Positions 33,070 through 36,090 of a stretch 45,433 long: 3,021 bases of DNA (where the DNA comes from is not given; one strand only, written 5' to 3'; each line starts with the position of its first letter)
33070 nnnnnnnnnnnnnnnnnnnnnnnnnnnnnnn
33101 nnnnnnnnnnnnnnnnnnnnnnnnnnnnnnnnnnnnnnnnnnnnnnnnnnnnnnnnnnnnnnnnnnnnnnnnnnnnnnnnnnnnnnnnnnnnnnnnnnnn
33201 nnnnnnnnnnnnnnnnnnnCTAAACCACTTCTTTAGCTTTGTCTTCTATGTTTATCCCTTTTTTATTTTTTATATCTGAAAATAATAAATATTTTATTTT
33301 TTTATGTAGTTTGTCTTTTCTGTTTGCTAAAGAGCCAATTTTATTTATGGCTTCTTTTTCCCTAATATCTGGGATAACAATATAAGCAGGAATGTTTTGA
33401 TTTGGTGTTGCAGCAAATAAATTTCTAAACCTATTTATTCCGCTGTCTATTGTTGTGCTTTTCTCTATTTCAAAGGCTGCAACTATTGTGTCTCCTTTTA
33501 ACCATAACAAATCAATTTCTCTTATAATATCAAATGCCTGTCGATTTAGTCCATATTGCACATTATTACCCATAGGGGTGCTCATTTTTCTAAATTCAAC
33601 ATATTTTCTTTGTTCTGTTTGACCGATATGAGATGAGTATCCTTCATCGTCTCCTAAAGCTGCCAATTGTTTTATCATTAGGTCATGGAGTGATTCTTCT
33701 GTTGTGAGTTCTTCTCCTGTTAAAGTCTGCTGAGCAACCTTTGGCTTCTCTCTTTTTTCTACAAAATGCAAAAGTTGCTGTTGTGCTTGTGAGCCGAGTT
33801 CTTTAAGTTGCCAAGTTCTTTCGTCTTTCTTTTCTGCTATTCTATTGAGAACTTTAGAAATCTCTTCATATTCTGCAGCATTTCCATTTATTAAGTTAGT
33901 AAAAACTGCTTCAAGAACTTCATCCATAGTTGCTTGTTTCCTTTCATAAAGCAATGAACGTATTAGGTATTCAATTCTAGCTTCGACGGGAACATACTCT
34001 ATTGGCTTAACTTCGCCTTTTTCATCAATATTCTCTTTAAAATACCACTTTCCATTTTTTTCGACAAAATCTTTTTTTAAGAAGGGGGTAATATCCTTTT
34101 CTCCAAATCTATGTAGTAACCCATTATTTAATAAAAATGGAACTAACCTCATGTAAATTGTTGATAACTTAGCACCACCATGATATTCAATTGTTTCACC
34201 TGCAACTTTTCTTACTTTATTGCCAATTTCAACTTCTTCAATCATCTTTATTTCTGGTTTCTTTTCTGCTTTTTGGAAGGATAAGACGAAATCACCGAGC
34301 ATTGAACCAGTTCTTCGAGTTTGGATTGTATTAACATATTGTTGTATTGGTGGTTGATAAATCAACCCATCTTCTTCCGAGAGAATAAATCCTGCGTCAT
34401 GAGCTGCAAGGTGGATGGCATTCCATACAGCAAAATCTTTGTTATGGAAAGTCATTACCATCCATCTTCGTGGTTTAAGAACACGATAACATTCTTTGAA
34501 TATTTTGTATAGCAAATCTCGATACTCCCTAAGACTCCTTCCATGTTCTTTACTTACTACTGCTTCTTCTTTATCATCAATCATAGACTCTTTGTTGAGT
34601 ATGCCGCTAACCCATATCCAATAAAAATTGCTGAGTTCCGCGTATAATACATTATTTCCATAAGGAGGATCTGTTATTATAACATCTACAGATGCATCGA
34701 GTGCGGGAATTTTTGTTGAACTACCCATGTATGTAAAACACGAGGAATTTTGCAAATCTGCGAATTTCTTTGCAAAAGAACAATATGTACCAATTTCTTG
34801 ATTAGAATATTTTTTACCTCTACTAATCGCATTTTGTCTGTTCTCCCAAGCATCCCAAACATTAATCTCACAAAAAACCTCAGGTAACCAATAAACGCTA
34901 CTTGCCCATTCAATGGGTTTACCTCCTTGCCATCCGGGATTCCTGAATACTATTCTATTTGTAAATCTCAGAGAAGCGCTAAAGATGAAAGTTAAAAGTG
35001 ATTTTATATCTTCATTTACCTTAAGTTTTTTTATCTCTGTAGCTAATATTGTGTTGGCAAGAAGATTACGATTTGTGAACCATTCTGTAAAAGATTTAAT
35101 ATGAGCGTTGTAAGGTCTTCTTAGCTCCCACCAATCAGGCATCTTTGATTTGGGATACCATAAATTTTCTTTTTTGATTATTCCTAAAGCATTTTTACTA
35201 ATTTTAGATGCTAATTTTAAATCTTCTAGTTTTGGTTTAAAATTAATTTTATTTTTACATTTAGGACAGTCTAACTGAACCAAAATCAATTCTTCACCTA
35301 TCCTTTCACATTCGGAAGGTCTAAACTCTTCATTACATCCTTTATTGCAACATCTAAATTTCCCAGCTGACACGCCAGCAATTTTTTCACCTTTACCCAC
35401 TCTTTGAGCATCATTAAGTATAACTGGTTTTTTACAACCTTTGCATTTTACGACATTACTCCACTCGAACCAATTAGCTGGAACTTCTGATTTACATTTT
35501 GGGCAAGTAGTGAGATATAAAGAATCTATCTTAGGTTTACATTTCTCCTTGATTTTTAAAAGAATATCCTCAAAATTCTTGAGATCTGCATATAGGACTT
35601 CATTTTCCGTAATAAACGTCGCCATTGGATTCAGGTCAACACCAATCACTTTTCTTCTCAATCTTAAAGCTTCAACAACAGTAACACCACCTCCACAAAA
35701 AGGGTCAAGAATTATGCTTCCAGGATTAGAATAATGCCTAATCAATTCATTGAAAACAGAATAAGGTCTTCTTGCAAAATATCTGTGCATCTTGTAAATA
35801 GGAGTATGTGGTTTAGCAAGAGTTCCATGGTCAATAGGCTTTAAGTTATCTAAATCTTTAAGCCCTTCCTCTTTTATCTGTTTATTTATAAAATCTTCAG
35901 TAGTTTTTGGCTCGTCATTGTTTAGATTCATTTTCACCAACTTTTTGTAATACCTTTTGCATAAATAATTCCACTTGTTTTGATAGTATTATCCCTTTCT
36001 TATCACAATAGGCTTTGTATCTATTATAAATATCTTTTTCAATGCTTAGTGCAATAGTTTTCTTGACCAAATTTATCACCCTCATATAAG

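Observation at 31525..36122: Three-gene RHH, Zn-ribbon methyltransferase/endonuclease-like fusion and MoxR/MCM-clade AAA+ module wedged into the MEP operon: candidate uncharacterised defence system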

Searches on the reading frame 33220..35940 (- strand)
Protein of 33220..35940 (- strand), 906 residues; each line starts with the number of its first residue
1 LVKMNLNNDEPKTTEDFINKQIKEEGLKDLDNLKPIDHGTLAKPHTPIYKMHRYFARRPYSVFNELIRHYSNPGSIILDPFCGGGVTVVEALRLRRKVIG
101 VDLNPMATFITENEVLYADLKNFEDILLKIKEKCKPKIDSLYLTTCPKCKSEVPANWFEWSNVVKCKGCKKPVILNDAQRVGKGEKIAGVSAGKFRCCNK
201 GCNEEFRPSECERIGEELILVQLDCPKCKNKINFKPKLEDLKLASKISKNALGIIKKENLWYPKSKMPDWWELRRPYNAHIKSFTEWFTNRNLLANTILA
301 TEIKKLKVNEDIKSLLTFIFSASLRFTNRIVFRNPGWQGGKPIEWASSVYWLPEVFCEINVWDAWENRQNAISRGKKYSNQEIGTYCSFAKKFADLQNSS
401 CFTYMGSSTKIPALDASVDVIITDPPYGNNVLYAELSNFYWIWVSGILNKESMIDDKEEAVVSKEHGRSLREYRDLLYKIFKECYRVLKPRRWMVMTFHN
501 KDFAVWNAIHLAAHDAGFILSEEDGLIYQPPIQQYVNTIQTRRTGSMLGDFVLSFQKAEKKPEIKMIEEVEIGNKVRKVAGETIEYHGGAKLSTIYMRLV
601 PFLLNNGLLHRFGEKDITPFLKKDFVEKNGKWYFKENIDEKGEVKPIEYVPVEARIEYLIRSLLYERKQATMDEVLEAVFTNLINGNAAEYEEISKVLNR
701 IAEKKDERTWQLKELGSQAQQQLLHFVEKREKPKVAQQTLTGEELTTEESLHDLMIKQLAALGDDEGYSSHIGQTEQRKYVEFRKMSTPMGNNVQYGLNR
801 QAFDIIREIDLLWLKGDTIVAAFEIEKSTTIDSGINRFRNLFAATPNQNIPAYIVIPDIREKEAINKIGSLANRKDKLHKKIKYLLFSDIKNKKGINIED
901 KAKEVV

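Call 3: search_protein_families(library=pfam, proteins=[window:33220-35940:-], max_evalue=1)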
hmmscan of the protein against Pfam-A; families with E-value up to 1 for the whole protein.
window:33220-35940:- (906 aa): 12 families
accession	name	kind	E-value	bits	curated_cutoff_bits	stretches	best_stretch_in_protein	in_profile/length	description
PF01555.25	N6_N4_Mtase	-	5.5e-21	76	26.7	2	46-105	159-213/221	DNA methylase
PF01170.24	UPF0020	-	1.4e-07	31.8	22.3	2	408-430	112-134/197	RMKL-like, methyltransferase domain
PF03602.21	Cons_hypoth95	-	0.00042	20.5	24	1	62-116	32-85/182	Conserved hypothetical protein 95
PF10354.15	BMT5-like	-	0.0085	16.8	24.7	1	464-522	93-152/168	rRNA (uridine-N3-)-methyltransferase BTM5-like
PF02086.21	MethyltransfD12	-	0.016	15.3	22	1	64-106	10-53/253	D12 class N6 adenine-specific DNA methyltransferase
PF13649.12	Methyltransf_25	-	0.024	15.8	27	0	77-108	1-34/97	Methyltransferase domain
PF08241.18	Methyltransf_11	-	0.028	15.5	21.2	0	477-492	76-91/95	Methyltransferase domain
PF20442.3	BrxL_N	-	0.033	14.6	28.2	0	615-655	48-88/132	BREX system Lon protease-like protein BrxL N-terminal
PF09445.16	Methyltransf_15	-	0.044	13.8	22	1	76-112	3-39/165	RNA cap guanine-N2 methyltransferase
PF12322.14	T4_baseplate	-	0.084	13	24.5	0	214-246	78-109/219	T4 bacteriophage base plate protein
PF08792.16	A2L_zn_ribbon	-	0.46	10.7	22.9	1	162-179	2-19/33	A2L zinc ribbon domain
PF21344.3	Zn_ribbon_LysW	-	0.62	10.2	27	0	145-169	2-27/46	Alpha-aminoadipate carrier protein LysW-like, globular domain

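Call 4: search_protein_families(library=padloc, proteins=[window:33220-35940:-], max_evalue=1)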
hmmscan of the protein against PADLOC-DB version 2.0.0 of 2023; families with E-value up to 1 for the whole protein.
window:33220-35940:- (906 aa): 66 families (the best 25 are shown)
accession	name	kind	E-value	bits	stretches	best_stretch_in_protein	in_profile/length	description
PDLC02541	PglX|PglXI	-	1.9e-63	212.9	2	96-644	189-722/919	PglXI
PDLC03312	MTase_II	-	1.6e-41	140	1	49-526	790-1236/1344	Type II methyltransferase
PDLC03346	MTase_II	-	6.4e-34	114.8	2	416-522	606-706/1068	Type II methyltransferase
PDLC03367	MTase_II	-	6.6e-32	108.6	1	41-561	9-481/633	Type II methyltransferase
PDLC03319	MTase_II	-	5e-26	89.6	2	237-564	128-429/503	Type II methyltransferase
PDLC03353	MTase_II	-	9.7e-22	75.7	2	52-105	187-240/260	Type II methyltransferase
PDLC03380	MTase_II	-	6.3e-19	66.4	2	49-132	32-115/393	Type II methyltransferase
PDLC03371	MTase_II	-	3.9e-15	54.1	2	52-107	189-244/260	Type II methyltransferase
PDLC03350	MTase_II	-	8.8e-14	49.6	2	58-116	238-296/312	Type II methyltransferase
PDLC00661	HmaB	-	1.7e-13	47.4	3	362-448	519-599/973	DNA-adenine methylase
PDLC03239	MTase_II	-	5.2e-13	46.5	1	31-208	44-225/442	Type II methyltransferase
PDLC03325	MTase_II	-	6.3e-13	46.2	2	66-115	84-133/426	Type II methyltransferase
PDLC03299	MTase_II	-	1.2e-12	46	1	56-110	198-252/296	Type II methyltransferase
PDLC04134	mad2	-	1.9e-12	44.8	2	66-123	283-341/492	mads_2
PDLC03352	MTase_II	-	4.4e-12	42.7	2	371-448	523-596/1023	Type II methyltransferase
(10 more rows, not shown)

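Call 5: search_protein_families(library=ncbifam, proteins=[window:33220-35940:-], max_evalue=1)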
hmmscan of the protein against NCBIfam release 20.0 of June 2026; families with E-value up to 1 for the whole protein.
window:33220-35940:- (906 aa): 9 families
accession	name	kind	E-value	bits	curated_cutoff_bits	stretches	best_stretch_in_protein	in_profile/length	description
NF042963.1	DUF1156_antiphage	equivalog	2e-13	49.4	1000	2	365-517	510-672/960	anti-phage-associated DUF1156 domain-containing protein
NF010253.0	PRK13699.1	subfamily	8.8e-09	35.4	244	1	56-103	146-193/226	DNA methyltransferase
NF008572.0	PRK11524.1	equivalog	2.5e-08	33.4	292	1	55-104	196-245/294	adenine-specific DNA-methyltransferase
NF050803.1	DnaMtaseCcrMCaul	equivalog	2.5e-08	33.2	830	1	56-117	188-249/350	adenine-specific DNA-methyltransferase CcrM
TIGR01177.1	TIGR01177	hypoth_equivalog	6.4e-08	32.3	316.55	2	73-104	182-213/330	TIGR01177 family methyltransferase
NF040721.1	Trm14_Arch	equivalog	0.00033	19.9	280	1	404-431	276-303/370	tRNA (guanine(6)-N2)-methyltransferase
NF011528.0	PRK14968.1-2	equivalog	0.005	16.4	171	1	72-123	37-88/205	putative methyltransferase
NF001754.0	PRK00481.1-4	equivalog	0.017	14.2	252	0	141-171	125-155/244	NAD-dependent protein deacylase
NF011529.0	PRK14968.1-3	equivalog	0.053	12.9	162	1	74-122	35-83/198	putative methyltransferase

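Call 7: search_solved_structures(query=window:33220-35940:-, max_evalue=0.1)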
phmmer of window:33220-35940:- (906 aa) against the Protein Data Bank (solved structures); distinct sequences matched with E-value up to 0.1: 12.
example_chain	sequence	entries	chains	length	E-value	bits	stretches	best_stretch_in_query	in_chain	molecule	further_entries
9c3u_A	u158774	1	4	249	3.5e-05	25.2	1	35-109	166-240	Methyltransferase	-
2zie_A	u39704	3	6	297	4.4e-05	24.9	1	58-108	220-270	Putative modification methylase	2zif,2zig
8urk_A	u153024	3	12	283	4.7e-05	24.8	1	35-110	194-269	Methyltransferase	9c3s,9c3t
1g60_A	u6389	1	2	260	0.00011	23.6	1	55-105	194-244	Adenine-specific Methyltransferase MboIIA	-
5hek_A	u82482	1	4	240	0.00072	20.9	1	54-103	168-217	Adenine specific DNA methyltransferase (DpnA)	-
5hfj_A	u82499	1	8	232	0.00074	20.9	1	54-103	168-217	Adenine specific DNA methyltransferase (DpnA)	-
1eg2_A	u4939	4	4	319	0.00076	20.8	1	56-107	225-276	MODIFICATION METHYLASE RSRI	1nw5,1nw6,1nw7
1nw8_A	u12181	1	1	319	0.0011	20.3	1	56-107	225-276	MODIFICATION METHYLASE RSRI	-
6pbd_A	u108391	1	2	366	0.0013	20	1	56-103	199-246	Modification methylase CcrMI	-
8s9n_A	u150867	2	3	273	0.0095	17.2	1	65-104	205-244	DNA cytosine-N4 methyltransferase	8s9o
8s9m_A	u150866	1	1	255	0.01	17.1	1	65-104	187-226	DNA cytosine-N4 methyltransferase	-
8bau_A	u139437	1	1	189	0.085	14.1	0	624-754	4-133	NADAR domain-containing protein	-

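Call 8: search_protein_families(library=phrogs, proteins=[window:33220-35940:-], max_evalue=1)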
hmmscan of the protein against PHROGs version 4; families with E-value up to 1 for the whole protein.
window:33220-35940:- (906 aa): 17 families
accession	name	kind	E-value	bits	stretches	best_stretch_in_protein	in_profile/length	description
phrog_10183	-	other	7.2e-37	128.1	2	281-518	378-633/889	DNA methyltransferase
phrog_67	-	other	5.9e-23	82.8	2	63-105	291-333/743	DNA methyltransferase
phrog_18146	-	other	1.5e-14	54.7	2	48-129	43-125/452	DNA methyltransferase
phrog_3008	-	other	2.2e-09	38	1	6-137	117-235/244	DNA methyltransferase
phrog_498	-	other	2.9e-09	37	1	59-105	364-410/633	DNA methyltransferase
phrog_23148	-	unknown function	8.2e-07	30.2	1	58-105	89-136/165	-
phrog_6952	-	other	1.4e-06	29.3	1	57-106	117-166/181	DNA methyltransferase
phrog_18293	-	other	4.1e-06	27.7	1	56-104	48-96/119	methyltransferase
phrog_12517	-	unknown function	2.3e-05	24.8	1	66-114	98-146/316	-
phrog_6025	-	other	2.4e-05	25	1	415-429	28-42/192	DNA methyltransferase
phrog_16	-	DNA, RNA and nucleotide metabolism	5.1e-05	22.7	1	60-105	854-899/986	DNA helicase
phrog_799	-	other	0.004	17.4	1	59-105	218-264/458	DNA methyltransferase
phrog_954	-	other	0.0046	17.2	1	459-509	127-178/229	DNA methyltransferase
phrog_23085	-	unknown function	0.027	15.1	1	57-106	47-96/138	-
phrog_24333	-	other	0.099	13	1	405-511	89-176/238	DNA methyltransferase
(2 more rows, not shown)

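Call 39: find_homologous_proteins(query=window:33220-35940:-, max_evalue=1e-10)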
Query window:33220-35940:- (906 aa): 1054 proteins with E <= 1e-10 among 8000 candidates; the best 120 are listed.
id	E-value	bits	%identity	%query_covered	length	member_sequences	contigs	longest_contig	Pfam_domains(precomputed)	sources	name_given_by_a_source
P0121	0.0e+0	1959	92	100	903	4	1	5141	PF01170.25,PF27126.1,PF01555.25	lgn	-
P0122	0.0e+0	1688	79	100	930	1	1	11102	PF01170.25,PF27126.1,PF01555.25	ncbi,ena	-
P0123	0.0e+0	1514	74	94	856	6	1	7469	PF03602.22,PF01170.25,PF27126.1,PF01555.25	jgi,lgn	jgi:putative DNA methylase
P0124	0.0e+0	1366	69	100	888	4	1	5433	PF01170.25,PF27126.1,PF01555.25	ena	-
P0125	0.0e+0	1304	67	100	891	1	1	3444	PF01170.25,PF27126.1,PF01555.25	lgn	-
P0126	0.0e+0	1283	66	100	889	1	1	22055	PF01170.25,PF27126.1,PF01555.25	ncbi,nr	ncbi:MAG: hypothetical protein HZB65_04240 [Candidatus Aenigmarchaeota archaeon]|nr:hypothetical pro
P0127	0.0e+0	1280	64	97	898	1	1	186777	PF01170.25,PF27126.1,PF01555.25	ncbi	ncbi:MAG: DNA methyltransferase [Candidatus Levyibacteriota bacterium]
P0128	0.0e+0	1232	63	100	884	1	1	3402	PF01170.25,PF27126.1,PF01555.25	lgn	-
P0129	0.0e+0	1215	62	100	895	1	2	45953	PF01170.25,PF27126.1,PF01555.25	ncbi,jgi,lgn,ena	-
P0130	0.0e+0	1213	63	99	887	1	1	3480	PF01170.25,PF27126.1,PF01555.25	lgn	-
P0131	0.0e+0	1135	56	96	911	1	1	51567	PF01170.25,PF27126.1,PF01555.25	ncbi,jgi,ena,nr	ncbi:MAG TPA: DNA methyltransferase [Sedimentisphaerales bacterium]|nr:DNA methyltransferase [Sedime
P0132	0.0e+0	1127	56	96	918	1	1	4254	PF01170.25,PF27126.1,PF01555.25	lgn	-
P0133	0.0e+0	1122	56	95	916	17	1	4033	PF01170.25,PF27126.1,PF01555.25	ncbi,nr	ncbi:MAG: hypothetical protein MUO36_02445 [Candidatus Hadarchaeum sp.]|nr:hypothetical protein [Can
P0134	0.0e+0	1122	55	96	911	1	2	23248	PF01170.25,PF08241.19,PF27126.1,PF01555.25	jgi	jgi:putative DNA methylase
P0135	0.0e+0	1121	55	97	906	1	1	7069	PF01170.25,PF27126.1,PF01555.25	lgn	-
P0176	3.1e-281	954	53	96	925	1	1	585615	PF01170.25,PF27126.1,PF01555.25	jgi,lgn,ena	-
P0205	1.1e-262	892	47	100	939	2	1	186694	PF01170.25,PF08241.19,PF27126.1,PF01555.25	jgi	jgi:DNA modification methylase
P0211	1.5e-259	882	49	96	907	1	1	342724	PF01170.25,PF27126.1,PF01555.25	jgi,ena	-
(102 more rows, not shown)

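Call 40: find_encoding_contigs(protein=P0176, flank=6000, max_places=1)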
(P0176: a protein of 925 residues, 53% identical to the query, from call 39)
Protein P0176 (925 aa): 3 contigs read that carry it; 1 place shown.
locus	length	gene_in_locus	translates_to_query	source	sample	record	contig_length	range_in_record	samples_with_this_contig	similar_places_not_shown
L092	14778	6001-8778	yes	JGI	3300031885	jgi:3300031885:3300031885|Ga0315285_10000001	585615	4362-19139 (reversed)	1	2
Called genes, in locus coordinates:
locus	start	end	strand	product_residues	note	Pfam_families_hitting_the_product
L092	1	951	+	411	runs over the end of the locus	PF01555:N6_N4_Mtase, PF04471:Mrr_cat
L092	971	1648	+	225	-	-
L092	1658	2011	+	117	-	-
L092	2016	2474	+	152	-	-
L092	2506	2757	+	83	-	-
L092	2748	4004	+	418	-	PF13240:Zn_Ribbon_1 (faint), PF13248:Zn_ribbon_3 (weak)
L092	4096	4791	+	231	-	-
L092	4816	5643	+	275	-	PF04471:Mrr_cat, PF22722:NA-iREase1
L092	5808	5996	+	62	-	PF12728:HTH_17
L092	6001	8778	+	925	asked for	PF01555:N6_N4_Mtase, PF01170:UPF0020 (faint), PF01555:N6_N4_Mtase, PF27126:NmeDI_C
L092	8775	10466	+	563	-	-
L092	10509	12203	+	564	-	PF10592:AIPR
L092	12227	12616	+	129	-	PF13366:PDDEXK_3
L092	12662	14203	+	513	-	-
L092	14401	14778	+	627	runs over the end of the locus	PF00963:Cohesin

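Call 41: find_encoding_contigs(protein=P0211, flank=6000, max_places=1)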
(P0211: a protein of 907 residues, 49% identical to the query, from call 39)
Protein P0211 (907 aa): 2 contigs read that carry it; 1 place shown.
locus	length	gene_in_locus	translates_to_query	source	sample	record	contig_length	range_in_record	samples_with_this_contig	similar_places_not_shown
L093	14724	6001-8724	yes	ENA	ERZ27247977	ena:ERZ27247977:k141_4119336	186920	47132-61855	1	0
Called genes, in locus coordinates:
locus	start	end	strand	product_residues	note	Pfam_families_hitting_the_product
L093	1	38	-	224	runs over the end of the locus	PF01066:CDP-OH_P_transf (weak)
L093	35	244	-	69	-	-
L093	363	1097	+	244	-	PF02591:Zn_ribbon_9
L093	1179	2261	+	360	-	PF00075:RNase_H, PF13456:RVT_3, PF00551:Formyl_trans_N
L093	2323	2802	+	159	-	-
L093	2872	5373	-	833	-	PF02861:Clp_N, PF13191:AAA_16 (weak), PF00004:AAA, PF17871:AAA_lid_9, PF07724:AAA_2, PF00004:AAA, PF07728:AAA_5, PF10431:ClpB_D2-small, +9 more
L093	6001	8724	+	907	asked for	PF01555:N6_N4_Mtase, PF01170:UPF0020 (faint), PF01555:N6_N4_Mtase (weak), PF27126:NmeDI_C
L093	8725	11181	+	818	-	-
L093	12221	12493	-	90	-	-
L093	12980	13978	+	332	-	-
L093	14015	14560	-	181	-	PF10936:DUF2617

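Call 42: find_encoding_contigs(protein=P0205, flank=6000, max_places=1)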
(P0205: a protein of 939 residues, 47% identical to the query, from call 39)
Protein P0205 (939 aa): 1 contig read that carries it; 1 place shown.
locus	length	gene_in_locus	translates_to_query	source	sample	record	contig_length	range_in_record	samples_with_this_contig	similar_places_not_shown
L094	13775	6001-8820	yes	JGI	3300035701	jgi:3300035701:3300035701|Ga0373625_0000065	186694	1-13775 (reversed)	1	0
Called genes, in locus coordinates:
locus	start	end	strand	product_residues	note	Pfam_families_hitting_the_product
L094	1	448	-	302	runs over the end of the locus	PF00701:DHDPS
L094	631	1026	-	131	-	PF01042:Ribonuc_L-PSP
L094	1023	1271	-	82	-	-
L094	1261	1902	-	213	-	PF13620:CarboxypepD_reg (faint)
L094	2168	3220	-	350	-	PF00482:T2SSF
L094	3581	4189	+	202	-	PF01812:5-FTHF_cyc-lig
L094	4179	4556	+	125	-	PF02152:FolB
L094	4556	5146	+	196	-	PF04961:FTCD_C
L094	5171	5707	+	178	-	PF14464:Prok-JAB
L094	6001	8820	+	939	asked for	PF01555:N6_N4_Mtase, PF01170:UPF0020 (faint), PF08241:Methyltransf_11 (faint), PF27126:NmeDI_C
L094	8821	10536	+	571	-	-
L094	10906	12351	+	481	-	PF02934:GatB_N, PF02637:GatB_Yqey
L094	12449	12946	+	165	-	PF04542:Sigma70_r2, PF22029:PhyR_sigma2 (weak), PF08281:Sigma70_r4_2, PF04545:Sigma70_r4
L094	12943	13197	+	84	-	PF13490:zf-HC2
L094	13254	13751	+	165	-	PF12804:NTP_transf_3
